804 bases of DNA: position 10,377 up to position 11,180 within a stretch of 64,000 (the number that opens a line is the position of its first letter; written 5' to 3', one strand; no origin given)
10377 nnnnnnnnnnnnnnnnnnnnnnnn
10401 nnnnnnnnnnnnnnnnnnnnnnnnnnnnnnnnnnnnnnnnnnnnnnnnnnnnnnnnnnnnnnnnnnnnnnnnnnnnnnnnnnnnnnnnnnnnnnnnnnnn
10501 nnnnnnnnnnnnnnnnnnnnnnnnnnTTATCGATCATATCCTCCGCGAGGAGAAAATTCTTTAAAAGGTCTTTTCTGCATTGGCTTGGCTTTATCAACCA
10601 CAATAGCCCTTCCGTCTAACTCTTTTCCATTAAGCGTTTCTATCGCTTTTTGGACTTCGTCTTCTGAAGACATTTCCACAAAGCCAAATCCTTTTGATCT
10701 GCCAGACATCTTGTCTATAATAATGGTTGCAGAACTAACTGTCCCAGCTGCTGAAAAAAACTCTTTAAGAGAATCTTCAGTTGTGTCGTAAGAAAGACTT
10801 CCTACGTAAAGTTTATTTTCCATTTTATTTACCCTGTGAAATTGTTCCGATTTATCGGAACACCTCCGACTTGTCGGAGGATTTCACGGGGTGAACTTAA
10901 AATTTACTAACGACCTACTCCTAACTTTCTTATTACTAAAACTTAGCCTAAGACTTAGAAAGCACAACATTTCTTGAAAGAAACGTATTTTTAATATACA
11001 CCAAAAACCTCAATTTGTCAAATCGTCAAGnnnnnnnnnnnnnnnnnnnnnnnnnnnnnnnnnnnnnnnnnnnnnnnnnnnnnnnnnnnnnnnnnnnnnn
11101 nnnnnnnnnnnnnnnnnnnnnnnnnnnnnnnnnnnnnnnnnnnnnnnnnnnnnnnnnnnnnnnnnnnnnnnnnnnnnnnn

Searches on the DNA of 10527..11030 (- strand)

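Call 25: search_rna_families(source=window, start=10780, end=11030, threshold=evalue, max_evalue=10)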
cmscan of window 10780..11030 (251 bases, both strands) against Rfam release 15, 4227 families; matches with E-value up to 10: 1.
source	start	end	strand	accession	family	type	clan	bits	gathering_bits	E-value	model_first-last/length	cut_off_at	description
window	10825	10898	+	RF03858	mir-1991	Gene; miRNA;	-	24.3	66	0.014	1-66/66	no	mir-1991 microRNA precursor family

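Call 69: search_rna_families(sources=[L200, L202, L203, L213, L217, L221, L227, L232, L238, L265, L210, L214, L216, L220], threshold=gathering)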
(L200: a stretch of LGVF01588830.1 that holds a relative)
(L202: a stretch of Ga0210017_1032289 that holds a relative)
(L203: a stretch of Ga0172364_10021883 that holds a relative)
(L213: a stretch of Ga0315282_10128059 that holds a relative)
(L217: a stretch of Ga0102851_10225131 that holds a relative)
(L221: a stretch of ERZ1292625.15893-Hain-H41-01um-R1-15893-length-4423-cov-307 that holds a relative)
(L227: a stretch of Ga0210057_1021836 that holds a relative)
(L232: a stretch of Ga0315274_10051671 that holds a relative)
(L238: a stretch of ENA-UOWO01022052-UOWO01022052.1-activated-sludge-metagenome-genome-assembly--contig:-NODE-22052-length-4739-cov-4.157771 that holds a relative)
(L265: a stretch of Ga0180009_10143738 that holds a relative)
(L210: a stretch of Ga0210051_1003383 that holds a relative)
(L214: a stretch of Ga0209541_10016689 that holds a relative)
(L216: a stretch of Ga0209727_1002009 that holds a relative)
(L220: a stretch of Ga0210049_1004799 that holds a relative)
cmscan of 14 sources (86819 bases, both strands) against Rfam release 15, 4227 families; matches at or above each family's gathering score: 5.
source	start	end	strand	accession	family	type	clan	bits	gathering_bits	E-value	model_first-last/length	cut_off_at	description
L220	1523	1594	-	RF00005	tRNA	Gene; tRNA;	CL00001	74.5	29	2.5e-14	1-71/71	no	tRNA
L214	543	617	+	RF00005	tRNA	Gene; tRNA;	CL00001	62.5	29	5e-11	1-71/71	no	tRNA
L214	8807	8878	+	RF00005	tRNA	Gene; tRNA;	CL00001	61.5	29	9.4e-11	1-71/71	no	tRNA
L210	7215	7286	-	RF00005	tRNA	Gene; tRNA;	CL00001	58.5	29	6e-10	1-71/71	no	tRNA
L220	5826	5896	+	RF00005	tRNA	Gene; tRNA;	CL00001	57.1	29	1.5e-09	1-71/71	no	tRNA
